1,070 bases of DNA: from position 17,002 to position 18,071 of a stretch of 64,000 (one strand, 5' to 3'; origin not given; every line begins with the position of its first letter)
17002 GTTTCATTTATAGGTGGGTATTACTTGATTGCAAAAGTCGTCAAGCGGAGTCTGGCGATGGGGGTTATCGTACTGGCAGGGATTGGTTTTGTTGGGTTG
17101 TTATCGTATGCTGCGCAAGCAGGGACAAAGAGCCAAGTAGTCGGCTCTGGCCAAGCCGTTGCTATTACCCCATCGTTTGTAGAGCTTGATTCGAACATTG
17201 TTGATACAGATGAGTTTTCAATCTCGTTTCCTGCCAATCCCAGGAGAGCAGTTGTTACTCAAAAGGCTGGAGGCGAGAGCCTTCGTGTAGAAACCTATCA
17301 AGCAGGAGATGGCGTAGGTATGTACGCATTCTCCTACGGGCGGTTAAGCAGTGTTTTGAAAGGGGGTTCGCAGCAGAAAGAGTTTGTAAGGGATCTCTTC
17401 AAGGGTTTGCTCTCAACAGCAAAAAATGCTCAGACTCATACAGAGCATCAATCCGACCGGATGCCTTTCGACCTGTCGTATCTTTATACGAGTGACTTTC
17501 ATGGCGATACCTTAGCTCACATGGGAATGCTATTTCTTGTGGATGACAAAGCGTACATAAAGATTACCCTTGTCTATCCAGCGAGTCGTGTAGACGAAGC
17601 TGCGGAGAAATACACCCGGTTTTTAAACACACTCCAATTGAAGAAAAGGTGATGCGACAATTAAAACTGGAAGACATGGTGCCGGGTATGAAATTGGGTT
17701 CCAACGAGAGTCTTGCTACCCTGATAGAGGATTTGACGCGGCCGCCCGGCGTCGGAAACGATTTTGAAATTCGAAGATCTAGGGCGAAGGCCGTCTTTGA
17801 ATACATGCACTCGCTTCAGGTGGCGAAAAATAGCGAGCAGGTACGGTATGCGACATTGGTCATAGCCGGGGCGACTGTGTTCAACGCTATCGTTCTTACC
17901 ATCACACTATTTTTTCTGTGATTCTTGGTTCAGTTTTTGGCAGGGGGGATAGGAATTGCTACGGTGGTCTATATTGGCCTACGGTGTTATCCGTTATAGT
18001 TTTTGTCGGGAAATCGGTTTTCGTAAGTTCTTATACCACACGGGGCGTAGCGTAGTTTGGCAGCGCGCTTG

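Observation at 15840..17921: MNT/HEPN pair followed by three overlapping low-GC genes of unknown function, directly upstream of tRNA-Pro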

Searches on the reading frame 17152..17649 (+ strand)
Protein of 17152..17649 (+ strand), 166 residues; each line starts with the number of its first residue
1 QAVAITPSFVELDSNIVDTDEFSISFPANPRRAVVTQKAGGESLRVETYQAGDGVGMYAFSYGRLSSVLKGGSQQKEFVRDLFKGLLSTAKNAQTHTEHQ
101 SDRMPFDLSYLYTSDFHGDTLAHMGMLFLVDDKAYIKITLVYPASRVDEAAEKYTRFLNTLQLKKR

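Call 32: search_solved_structures(query=A2, max_evalue=10, show_alignments=2)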
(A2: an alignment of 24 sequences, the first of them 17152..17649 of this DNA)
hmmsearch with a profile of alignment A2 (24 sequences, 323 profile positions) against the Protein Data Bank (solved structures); distinct sequences matched with E-value up to 10: 1.
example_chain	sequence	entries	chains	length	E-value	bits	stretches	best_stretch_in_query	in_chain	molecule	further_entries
8ouw_4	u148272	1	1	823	1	11.7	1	174-228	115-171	DNA replication licensing factor mcm-4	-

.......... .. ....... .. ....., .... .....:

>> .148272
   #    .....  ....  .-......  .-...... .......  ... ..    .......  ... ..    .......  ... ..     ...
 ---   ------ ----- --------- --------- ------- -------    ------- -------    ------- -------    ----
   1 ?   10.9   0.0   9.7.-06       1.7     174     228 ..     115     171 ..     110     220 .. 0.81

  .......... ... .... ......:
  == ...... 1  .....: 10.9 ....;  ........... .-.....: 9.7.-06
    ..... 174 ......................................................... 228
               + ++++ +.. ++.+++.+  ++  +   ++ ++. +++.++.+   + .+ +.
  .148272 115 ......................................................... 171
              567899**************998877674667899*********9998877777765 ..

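Call 33: search_protein_families(library=pfam, alignment_id=A2, max_evalue=0.1)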
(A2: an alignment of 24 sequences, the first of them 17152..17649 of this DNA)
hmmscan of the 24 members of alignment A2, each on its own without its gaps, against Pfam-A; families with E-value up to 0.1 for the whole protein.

A. member 1, window:17152-17649:+ (166 aa): 1 family
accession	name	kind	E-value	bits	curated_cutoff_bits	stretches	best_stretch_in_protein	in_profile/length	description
PF20422.3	DHR-2_Lobe_B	-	0.088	13.3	26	0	130-159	10-39/77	DHR-2, Lobe B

B. families by the number of members that match (of 24 scanned): 27 families (the first 25 are shown)
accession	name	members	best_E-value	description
PF13365.12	Trypsin_2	1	9.7e-29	Trypsin-like peptidase domain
PF00089.32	Trypsin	1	2.4e-07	Trypsin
PF05579.19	Peptidase_S32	1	1.2e-06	Equine arteritis virus serine endopeptidase S32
PF10459.15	Peptidase_S46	1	2.8e-06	Peptidase S46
PF12326.13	EOS1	1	0.00017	N-glycosylation protein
PF00949.27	Peptidase_S7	1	0.00025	Peptidase S7, Flavivirus NS3 serine protease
PF08786.17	DcrB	1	0.0031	DcrB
PF04647.20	AgrB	1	0.0033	Accessory gene regulator B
PF19539.4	DUF6063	1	0.0057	Family of unknown function (DUF6063)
PF08238.18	Sel1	1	0.0061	Sel1 repeat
PF23828.1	DUF7198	1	0.0068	Family of unknown function (DUF7198)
PF02907.21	Peptidase_S29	1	0.02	Hepatitis C virus NS3 protease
PF02076.21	STE3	1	0.021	Pheromone A receptor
PF08395.17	7tm_7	1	0.025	7tm Chemosensory receptor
PF03419.18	Peptidase_U4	1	0.027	Sporulation factor SpoIIGA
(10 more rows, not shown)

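Call 39: predict_structure(alignment_id=A2)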
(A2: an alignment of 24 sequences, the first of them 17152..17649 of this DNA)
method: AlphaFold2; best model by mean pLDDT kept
length: 166 residues; sequences in the alignment: 24
mean_pLDDT: 95.1   pTM: 0.89
mean pLDDT of the five models: 95.1, 95.0, 94.6, 94.5, 94.5
residues with pLDDT >= 90: 152; 70-90: 8; 50-70: 4; < 50: 2
segments of 3 or more residues with pLDDT < 50: none
pLDDT, mean of each block of 10 residues (from residue 1): 71 97 98 92 95 98 96 97 97 98 97 98 98 98 98 98 89
secondary structure, 60 per line:
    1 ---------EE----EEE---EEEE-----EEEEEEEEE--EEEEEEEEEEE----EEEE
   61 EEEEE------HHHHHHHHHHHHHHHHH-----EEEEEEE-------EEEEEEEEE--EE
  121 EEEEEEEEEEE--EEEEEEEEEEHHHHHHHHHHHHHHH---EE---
elements in order: E16-18 E22-25 E31-39 E42-52 E57-65 H72-88 E94-100 E108-116 E119-131 E134-143 H144-158

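Call 46: fold_search(model_id=the predicted structure, library=pdb)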
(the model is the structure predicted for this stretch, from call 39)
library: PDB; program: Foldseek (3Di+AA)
matches with E <= 10: 1266; with E <= 0.001: 5
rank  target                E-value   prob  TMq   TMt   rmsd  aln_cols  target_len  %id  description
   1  6xrf_H                2.5e-04  1.00  0.51  0.58   7.6       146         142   10  EagT6 Tse6 NT complex (released 2020-12-30)
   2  1tu1_A                5.1e-04  1.00  0.49  0.56   7.4       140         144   10  Crystal Structure of Protein of Unknown Function PA94 from Pseudomonas aeruginosa, Putative Regulator (released 2004-08-03)
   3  6xrf_A                5.4e-04  1.00  0.49  0.56   7.8       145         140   10  EagT6 Tse6 NT complex (released 2020-12-30)
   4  6xrf_G                8.5e-04  1.00  0.48  0.56   7.0       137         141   11  EagT6 Tse6 NT complex (released 2020-12-30)
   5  4ol4                  9.0e-04  1.00  0.55  0.52   8.4       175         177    7  Crystal structure of secreted proline rich antigen MTC28 (Rv0040c) from Mycobacterium tuberculosis (released 2015-01-28)
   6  9grx_0                1.2e-03  1.00  0.53  0.56   8.3       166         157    9  NDH-PSI-LHCI supercomplex from S. oleracea (released 2025-02-12)
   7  4pws                  1.2e-03  1.00  0.56  0.54   8.0       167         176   11  Crystal structure of secreted proline rich antigen MTC28 (Rv0040c) at 2.15 A with bound chloride from Mycobacterium tube (released 2015-03-25)
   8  2xb3                  2.3e-03  1.00  0.55  0.58   6.7       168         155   10  The Structure of Cyanobacterial PsbP (released 2010-08-25)
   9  5h7z_B                2.5e-03  1.00  0.43  0.27  13.4       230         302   10  Apo structure of immunity protein TplEi of T6SS from Pseudomonas aeruginosa (released 2017-10-04)
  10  3lyd_B                2.6e-03  1.00  0.44  0.46  11.7       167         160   10  Crystal structure of Putative uncharacterized protein from Jonesia denitrificans (released 2010-03-09)
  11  3lyd_A                3.1e-03  1.00  0.43  0.45  12.9       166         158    9  Crystal structure of Putative uncharacterized protein from Jonesia denitrificans (released 2010-03-09)
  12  6n4v_A                3.1e-03  0.98  0.33  0.25  10.3       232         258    9  CryoEM structure of Leviviridae PP7 WT coat protein dimer capsid (PP7PP7-WT) (released 2019-04-03)
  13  6kac_P                3.8e-03  1.00  0.48  0.44   7.9       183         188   13  Cryo-EM structure of the C2S2-type PSII-LHCII supercomplex from Chlamydomonas reihardtii (released 2019-10-23)
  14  6e8a_B                5.5e-03  1.00  0.41  0.47  12.7       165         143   16  Crystal structure of DcrB from Salmonella enterica at 1.92 Angstroms resolution (released 2018-10-31)
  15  7f9o_a                6.0e-03  1.00  0.43  0.47  10.1       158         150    9  PSI-NDH supercomplex of Barley (released 2021-12-22)
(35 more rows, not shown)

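Call 94: fold_search(model_id=the predicted structure, library=viral)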
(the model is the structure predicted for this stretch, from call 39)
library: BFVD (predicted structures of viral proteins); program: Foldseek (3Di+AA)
matches with E <= 10: 898; with E <= 0.001: 0
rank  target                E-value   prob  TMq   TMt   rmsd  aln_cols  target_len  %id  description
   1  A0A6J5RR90            1.4e-03  1.00  0.53  0.48   5.9       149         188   13  Lipoprotein [uncultured Caudovirales phage]
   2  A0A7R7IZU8            3.7e-03  0.33  0.14  0.12  17.6       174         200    7  RH5 protein [Bovine adenovirus 7]
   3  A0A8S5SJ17            4.1e-03  1.00  0.59  0.27   7.5       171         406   11  Host cell surface-exposed lipoprotein [Siphoviridae sp. ctvhu9]
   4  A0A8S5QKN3            8.4e-03  1.00  0.41  0.21   6.7       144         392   10  Lipoprotein [Siphoviridae sp. ctezl47]
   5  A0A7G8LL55            1.3e-02  0.89  0.28  0.31  11.7       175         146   11  Uncharacterized protein [Gordonia phage JKSyngboy]
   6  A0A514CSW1            3.1e-02  0.66  0.25  0.28   9.6       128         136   10  Uncharacterized protein [Achromobacter phage Motura]
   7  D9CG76                3.6e-02  0.84  0.31  0.30  12.4       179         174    9  (no name in the UniProt tables at hand)
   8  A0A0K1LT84            4.0e-02  0.54  0.20  0.26  16.5       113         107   10  Uncharacterized protein [Mycobacterium phage Madruga]
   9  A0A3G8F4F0            5.4e-02  0.15  0.18  0.12  17.7       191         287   10  (no name in the UniProt tables at hand)
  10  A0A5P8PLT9            6.3e-02  0.60  0.25  0.31  11.6       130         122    9  (no name in the UniProt tables at hand)
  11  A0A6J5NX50            6.3e-02  0.23  0.20  0.13  18.4       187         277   11  Uncharacterized protein [uncultured Caudovirales phage]
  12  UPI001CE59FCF         6.6e-02  0.63  0.26  0.18  13.2       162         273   10  (no name look-up for this kind of identifier)
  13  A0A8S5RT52            6.6e-02  0.60  0.29  0.23   7.7       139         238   10  Uncharacterized protein [Caudovirales sp. gcode 4]
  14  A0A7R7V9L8            6.6e-02  0.25  0.18  0.12  13.0       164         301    8  (no name in the UniProt tables at hand)
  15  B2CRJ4                7.0e-02  0.90  0.22  0.40   9.5        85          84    9  Uncharacterized protein [Betalipothrixvirus uzonense]
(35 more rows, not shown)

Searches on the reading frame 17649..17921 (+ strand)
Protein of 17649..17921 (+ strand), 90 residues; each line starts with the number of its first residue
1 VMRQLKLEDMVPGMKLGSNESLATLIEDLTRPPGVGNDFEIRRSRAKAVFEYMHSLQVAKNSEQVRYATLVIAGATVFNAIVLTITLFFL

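Call 4: search_protein_families(library=pfam, proteins=[window:17649-17921:+], max_evalue=1)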
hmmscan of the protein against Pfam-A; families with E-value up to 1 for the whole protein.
window:17649-17921:+ (90 aa): 0 families

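Call 5: search_protein_families(library=padloc, proteins=[window:17649-17921:+], max_evalue=1)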
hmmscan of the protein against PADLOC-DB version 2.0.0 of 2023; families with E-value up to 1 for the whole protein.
window:17649-17921:+ (90 aa): 0 families

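Call 6: search_protein_families(library=ncbifam, proteins=[window:17649-17921:+], max_evalue=1)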
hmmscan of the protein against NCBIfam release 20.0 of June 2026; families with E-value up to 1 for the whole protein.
window:17649-17921:+ (90 aa): 0 families

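Call 9: search_protein_families(library=phrogs, proteins=[window:17649-17921:+], max_evalue=1)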
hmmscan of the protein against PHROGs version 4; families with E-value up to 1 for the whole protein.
window:17649-17921:+ (90 aa): 1 family
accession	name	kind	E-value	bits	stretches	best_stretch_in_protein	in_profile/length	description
phrog_669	-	lysis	0.25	9.5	1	25-71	353-399/1946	endolysin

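Call 35: find_homologous_proteins(query=window:17649-17921:+, max_evalue=0.01)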
Query window:17649-17921:+ (90 aa): 1 proteins with E <= 0.01 among 4 candidates.
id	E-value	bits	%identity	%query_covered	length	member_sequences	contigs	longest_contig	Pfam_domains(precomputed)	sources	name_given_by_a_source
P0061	2.7e-49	182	100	99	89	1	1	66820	-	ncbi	-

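Call 36: find_encoding_contigs(protein=P0061, flank=3000, max_places=3)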
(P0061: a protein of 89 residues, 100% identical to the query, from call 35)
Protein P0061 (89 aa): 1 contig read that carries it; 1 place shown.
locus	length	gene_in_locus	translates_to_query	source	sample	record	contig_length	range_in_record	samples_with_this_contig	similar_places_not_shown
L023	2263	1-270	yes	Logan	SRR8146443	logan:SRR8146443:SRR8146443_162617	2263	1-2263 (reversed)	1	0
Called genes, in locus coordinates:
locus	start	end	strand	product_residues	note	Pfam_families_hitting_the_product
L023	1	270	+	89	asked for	?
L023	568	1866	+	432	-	PF03447:NAD_binding_3, PF00742:Homoserine_dh, PF01842:ACT, PF22629:ACT_AHAS_ss (weak)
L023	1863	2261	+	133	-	?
